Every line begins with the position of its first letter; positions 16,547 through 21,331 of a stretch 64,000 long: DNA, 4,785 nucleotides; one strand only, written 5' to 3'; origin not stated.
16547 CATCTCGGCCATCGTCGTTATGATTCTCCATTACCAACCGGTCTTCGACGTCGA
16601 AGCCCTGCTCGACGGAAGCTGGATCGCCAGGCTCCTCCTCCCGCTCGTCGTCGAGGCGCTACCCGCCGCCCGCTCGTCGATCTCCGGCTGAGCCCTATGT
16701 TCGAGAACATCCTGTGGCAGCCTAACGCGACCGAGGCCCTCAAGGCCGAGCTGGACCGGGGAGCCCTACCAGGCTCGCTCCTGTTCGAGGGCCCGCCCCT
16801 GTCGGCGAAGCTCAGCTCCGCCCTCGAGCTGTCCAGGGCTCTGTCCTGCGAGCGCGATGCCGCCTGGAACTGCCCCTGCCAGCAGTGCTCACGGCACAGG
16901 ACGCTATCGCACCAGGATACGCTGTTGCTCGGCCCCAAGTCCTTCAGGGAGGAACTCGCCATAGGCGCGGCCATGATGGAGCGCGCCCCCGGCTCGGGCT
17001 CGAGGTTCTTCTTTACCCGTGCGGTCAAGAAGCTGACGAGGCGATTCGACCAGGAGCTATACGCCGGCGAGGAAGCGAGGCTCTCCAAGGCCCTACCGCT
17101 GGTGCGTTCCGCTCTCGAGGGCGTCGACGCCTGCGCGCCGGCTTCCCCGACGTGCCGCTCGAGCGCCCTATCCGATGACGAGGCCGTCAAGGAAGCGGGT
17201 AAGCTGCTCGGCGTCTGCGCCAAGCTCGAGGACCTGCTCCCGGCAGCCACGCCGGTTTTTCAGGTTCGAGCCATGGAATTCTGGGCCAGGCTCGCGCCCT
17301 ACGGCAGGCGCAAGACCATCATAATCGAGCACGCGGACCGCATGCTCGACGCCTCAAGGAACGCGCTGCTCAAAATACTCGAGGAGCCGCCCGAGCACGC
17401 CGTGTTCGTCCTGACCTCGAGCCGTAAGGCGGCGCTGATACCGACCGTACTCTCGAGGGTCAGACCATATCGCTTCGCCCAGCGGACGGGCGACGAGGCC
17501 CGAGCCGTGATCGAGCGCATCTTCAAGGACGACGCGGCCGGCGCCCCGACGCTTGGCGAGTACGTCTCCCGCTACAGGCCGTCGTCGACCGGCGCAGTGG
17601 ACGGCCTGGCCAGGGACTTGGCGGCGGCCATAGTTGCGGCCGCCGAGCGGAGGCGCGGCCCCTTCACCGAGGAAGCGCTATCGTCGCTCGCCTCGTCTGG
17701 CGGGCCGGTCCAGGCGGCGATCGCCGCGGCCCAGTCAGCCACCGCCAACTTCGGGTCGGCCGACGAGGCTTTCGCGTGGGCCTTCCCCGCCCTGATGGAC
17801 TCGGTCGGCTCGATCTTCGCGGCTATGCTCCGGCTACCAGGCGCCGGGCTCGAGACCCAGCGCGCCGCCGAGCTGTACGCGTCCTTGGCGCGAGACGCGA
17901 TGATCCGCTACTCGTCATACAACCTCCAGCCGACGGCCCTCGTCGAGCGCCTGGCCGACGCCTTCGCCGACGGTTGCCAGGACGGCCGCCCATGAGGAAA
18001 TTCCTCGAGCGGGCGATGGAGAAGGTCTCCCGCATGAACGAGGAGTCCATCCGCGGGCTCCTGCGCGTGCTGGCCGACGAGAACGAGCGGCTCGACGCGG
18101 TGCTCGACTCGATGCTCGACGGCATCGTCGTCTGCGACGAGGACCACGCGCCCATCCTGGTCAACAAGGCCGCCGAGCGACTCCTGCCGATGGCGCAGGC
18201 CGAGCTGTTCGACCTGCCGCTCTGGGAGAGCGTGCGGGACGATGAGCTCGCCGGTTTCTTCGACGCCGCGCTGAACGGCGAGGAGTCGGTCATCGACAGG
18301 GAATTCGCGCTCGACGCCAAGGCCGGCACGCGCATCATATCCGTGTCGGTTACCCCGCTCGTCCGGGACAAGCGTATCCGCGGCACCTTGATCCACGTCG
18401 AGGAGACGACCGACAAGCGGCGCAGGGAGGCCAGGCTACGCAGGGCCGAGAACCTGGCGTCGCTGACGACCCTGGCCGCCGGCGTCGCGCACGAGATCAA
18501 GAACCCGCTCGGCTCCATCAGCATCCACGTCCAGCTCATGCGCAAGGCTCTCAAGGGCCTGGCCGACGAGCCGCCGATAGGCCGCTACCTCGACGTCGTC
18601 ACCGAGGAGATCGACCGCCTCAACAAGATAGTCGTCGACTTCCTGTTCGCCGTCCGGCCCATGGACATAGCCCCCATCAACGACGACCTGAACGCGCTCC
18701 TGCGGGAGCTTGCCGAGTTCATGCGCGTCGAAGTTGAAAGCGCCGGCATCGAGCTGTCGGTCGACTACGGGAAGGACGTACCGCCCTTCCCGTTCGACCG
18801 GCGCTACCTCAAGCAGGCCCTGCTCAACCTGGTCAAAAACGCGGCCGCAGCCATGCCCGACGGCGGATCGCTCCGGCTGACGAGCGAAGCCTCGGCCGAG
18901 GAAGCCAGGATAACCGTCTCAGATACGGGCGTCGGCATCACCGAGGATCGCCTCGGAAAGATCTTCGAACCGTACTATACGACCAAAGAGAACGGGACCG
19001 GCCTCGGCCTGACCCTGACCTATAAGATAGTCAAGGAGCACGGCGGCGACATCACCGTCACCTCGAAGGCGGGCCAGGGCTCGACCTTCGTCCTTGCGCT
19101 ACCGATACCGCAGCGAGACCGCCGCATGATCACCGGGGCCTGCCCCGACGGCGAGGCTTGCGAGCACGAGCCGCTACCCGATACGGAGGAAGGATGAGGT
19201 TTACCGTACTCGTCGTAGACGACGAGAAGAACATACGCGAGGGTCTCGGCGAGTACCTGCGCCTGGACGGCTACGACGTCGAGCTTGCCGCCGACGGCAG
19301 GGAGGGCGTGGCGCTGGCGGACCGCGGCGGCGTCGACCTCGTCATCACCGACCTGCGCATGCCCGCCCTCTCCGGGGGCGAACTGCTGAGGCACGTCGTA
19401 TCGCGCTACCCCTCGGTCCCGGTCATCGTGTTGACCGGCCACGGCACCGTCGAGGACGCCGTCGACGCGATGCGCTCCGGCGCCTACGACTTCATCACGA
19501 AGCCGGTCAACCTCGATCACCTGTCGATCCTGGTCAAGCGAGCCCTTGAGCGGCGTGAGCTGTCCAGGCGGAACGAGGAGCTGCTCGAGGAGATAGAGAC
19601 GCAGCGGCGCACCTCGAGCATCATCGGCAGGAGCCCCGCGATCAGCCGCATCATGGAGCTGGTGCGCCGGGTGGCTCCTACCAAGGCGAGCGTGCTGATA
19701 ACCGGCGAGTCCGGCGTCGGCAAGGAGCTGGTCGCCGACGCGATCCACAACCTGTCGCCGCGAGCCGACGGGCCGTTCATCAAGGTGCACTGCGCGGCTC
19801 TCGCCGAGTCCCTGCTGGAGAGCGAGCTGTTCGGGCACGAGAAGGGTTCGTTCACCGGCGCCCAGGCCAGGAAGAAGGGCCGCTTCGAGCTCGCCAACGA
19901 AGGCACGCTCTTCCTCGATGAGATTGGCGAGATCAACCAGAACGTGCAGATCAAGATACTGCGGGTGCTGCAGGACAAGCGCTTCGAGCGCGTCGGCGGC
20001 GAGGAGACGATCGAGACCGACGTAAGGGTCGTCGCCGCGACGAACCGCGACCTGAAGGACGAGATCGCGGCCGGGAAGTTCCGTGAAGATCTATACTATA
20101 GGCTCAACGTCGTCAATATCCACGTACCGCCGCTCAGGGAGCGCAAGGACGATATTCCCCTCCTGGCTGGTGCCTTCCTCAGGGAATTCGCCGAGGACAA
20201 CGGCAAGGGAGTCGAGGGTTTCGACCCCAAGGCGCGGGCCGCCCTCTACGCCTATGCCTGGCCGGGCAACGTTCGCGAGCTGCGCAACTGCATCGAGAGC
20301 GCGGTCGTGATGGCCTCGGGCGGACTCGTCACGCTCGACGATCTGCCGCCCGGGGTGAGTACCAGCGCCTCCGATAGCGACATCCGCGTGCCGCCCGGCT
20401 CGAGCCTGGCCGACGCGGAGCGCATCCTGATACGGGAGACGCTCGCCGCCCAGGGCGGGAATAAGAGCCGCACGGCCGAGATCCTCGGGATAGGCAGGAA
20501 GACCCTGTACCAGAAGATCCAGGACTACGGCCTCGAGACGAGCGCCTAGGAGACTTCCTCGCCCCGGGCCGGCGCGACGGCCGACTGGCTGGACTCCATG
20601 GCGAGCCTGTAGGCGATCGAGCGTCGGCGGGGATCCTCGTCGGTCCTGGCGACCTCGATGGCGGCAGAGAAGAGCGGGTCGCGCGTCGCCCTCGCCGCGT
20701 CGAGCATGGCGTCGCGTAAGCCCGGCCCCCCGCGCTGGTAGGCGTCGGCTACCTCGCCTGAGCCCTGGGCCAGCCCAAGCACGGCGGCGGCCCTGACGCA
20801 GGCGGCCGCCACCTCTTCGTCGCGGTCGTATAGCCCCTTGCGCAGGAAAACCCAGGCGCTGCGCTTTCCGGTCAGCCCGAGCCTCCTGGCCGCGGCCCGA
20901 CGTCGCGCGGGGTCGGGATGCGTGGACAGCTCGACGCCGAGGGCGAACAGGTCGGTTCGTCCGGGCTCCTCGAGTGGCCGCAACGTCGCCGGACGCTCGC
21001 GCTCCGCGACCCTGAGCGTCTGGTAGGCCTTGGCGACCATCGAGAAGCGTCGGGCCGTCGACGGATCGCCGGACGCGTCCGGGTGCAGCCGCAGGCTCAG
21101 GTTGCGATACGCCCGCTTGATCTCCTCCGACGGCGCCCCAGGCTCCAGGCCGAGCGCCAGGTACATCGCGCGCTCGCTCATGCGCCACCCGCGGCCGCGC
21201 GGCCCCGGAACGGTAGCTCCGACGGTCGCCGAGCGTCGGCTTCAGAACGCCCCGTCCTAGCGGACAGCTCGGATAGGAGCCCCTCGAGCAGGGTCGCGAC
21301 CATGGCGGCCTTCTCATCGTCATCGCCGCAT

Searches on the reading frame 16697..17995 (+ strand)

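Call 17: search_protein_families(library=pfam, proteins=[window:16697-17995:+], max_evalue=0.001)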
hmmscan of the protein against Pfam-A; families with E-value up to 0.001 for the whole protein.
window:16697-17995:+ (432 aa): 1 family
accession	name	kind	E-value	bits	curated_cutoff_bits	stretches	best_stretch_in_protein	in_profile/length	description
PF13177.12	DNA_pol3_delta2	-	2.5e-28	99.5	27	2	190-262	86-159/161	DNA polymerase III, delta subunit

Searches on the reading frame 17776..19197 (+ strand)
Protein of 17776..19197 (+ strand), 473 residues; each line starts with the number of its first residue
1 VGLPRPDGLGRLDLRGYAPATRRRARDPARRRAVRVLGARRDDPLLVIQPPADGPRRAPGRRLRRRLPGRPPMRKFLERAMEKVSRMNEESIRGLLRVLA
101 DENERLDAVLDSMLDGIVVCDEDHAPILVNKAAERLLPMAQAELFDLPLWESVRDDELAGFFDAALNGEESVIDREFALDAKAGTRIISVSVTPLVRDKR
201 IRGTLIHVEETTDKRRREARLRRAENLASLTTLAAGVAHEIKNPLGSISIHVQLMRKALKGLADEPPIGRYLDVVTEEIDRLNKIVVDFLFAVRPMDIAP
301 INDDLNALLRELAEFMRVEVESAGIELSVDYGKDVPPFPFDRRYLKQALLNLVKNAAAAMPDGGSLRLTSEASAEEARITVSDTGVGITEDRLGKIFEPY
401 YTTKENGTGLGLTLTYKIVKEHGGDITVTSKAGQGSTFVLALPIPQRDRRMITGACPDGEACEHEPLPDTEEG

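Call 17: search_protein_families(library=pfam, proteins=[window:17776-19197:+], max_evalue=0.001)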
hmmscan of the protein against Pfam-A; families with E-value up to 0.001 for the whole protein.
window:17776-19197:+ (473 aa): 7 families
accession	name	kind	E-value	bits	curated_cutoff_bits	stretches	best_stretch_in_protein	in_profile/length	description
PF02518.31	HATPase_c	-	1.9e-26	93.1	26.4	1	341-445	2-110/111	Histidine kinase-, DNA gyrase B-, and HSP90-like ATPase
PF00512.31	HisKA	-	2.1e-13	50.6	26.9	1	230-292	2-60/66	His Kinase A (phospho-acceptor) domain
PF08448.16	PAS_4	-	4.5e-10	40.2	23.1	1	110-216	1-110/110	PAS fold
PF00989.32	PAS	-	3.2e-06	27.6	22.6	1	104-198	1-99/113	PAS fold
PF13426.13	PAS_9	-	3.2e-05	24.6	27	1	115-201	2-90/103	PAS domain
PF13188.13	PAS_8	-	8.2e-05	22.8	21.8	1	104-142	1-41/65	PAS domain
PF10090.15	HPTransfase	-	0.00082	19.6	22.9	0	347-386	34-73/123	Histidine phosphotransferase C-terminal domain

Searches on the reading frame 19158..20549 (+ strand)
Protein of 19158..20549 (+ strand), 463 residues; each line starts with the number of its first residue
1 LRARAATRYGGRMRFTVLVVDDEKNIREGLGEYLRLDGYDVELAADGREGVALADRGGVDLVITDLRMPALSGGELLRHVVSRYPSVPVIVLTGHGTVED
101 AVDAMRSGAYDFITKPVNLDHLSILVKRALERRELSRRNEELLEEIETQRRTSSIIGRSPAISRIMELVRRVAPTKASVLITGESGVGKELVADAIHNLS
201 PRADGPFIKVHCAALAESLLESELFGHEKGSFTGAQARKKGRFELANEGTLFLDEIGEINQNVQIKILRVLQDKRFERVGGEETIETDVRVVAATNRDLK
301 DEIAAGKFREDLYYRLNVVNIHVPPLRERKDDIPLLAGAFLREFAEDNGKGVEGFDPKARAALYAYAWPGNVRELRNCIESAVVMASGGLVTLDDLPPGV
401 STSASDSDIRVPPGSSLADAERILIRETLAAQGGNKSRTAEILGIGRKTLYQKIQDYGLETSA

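Call 17: search_protein_families(library=pfam, proteins=[window:19158-20549:+], max_evalue=0.001)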
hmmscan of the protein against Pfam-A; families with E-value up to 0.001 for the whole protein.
window:19158-20549:+ (463 aa): 10 families
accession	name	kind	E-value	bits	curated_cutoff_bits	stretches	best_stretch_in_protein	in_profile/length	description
PF00158.32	Sigma54_activat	-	3.6e-73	245.2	20.2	1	155-322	1-168/168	Sigma-54 interaction domain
PF00072.30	Response_reg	-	1.2e-29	103.1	30.2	1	17-123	1-107/111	Response regulator receiver domain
PF25601.1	AAA_lid_14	-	4.3e-28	97.4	27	1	327-406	1-80/87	AAA+ ATPase lid domain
PF14532.12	Sigma54_activ_2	-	2.5e-23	83.3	25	1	156-326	1-138/138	Sigma-54 interaction domain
PF02954.25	HTH_8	-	9e-15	54.6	22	1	416-457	1-42/42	Bacterial regulatory protein, Fis family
PF07728.20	AAA_5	-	3.1e-07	30.9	22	1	179-297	2-123/139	AAA domain (dynein-related subfamily)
PF01078.27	Mg_chelatase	-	1.4e-06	28.3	20.3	1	177-296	23-157/207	Magnesium chelatase, subunit ChlI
PF13191.12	AAA_16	-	1.8e-06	29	32.6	1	156-231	3-85/167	AAA ATPase domain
PF00004.35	AAA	-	3.2e-06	28.1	21.2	1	179-300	1-111/131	ATPase family associated with various cellular activities (AAA)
PF07724.20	AAA_2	-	3.3e-06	27.7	27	1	176-302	3-130/166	AAA domain (Cdc48 subfamily)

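Call 89: search_solved_structures(query=window:19158-20549:+, max_evalue=1e-40)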
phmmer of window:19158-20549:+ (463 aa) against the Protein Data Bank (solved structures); distinct sequences matched with E-value up to 1e-40: 35.
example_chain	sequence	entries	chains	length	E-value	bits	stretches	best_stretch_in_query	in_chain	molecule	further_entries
4l4u_A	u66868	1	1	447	2.1e-115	389.5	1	15-460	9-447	Transcriptional regulator (NtrC family)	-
1ny5_A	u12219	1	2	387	1e-109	370.8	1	16-395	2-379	transcriptional regulator (NtrC family)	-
3dzd_A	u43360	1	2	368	2.7e-95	323.2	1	17-390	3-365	Transcriptional regulator (NtrC family)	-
1ojl_A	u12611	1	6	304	3.6e-95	322.8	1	153-454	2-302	TRANSCRIPTIONAL REGULATORY PROTEIN ZRAR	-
5ep0_A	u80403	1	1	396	3.2e-91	309.8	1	16-400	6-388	Putative repressor protein luxO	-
5m7n_A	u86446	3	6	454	1.2e-90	307.9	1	15-458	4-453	Nitrogen assimilation regulatory protein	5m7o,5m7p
9qq6_C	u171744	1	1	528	4.9e-88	299.3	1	128-457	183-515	Nif-specific regulatory protein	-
8p53_C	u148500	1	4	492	2e-78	267.7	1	19-400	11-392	Transcriptional regulator FleQ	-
4ly6_A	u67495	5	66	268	2.4e-77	264.1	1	137-395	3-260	Transcriptional regulator (NtrC family)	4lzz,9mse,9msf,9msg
1ny6_A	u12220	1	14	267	3.1e-77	263.8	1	138-395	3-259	transcriptional regulator (NtrC family)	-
26jl_A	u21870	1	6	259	1.8e-76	261.2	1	151-398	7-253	Flagellar regulatory protein A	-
3m0e_A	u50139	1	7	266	2.7e-76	260.6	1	139-395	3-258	Transcriptional regulator (NtrC family)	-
8pb9_D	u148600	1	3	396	3.1e-75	257.1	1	18-398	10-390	Transcriptional regulator FleQ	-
5exx_A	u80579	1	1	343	3.6e-75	256.9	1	153-408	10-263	Transcriptional regulator FleQ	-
6jdi_A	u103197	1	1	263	4.2e-74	253.4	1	154-398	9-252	Nitrogen assimilation regulatory protein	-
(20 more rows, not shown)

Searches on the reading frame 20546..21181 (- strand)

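Call 17: search_protein_families(library=pfam, proteins=[window:20546-21181:-], max_evalue=0.001)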
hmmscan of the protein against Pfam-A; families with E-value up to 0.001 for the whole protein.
window:20546-21181:- (211 aa): 2 families
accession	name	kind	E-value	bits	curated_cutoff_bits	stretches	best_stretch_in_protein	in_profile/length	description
PF00226.36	DnaJ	-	2.8e-15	56.6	27.8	1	6-60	2-57/63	DnaJ domain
PF13646.12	HEAT_2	-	8.9e-05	23.1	27.7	1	84-133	7-56/88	HEAT repeats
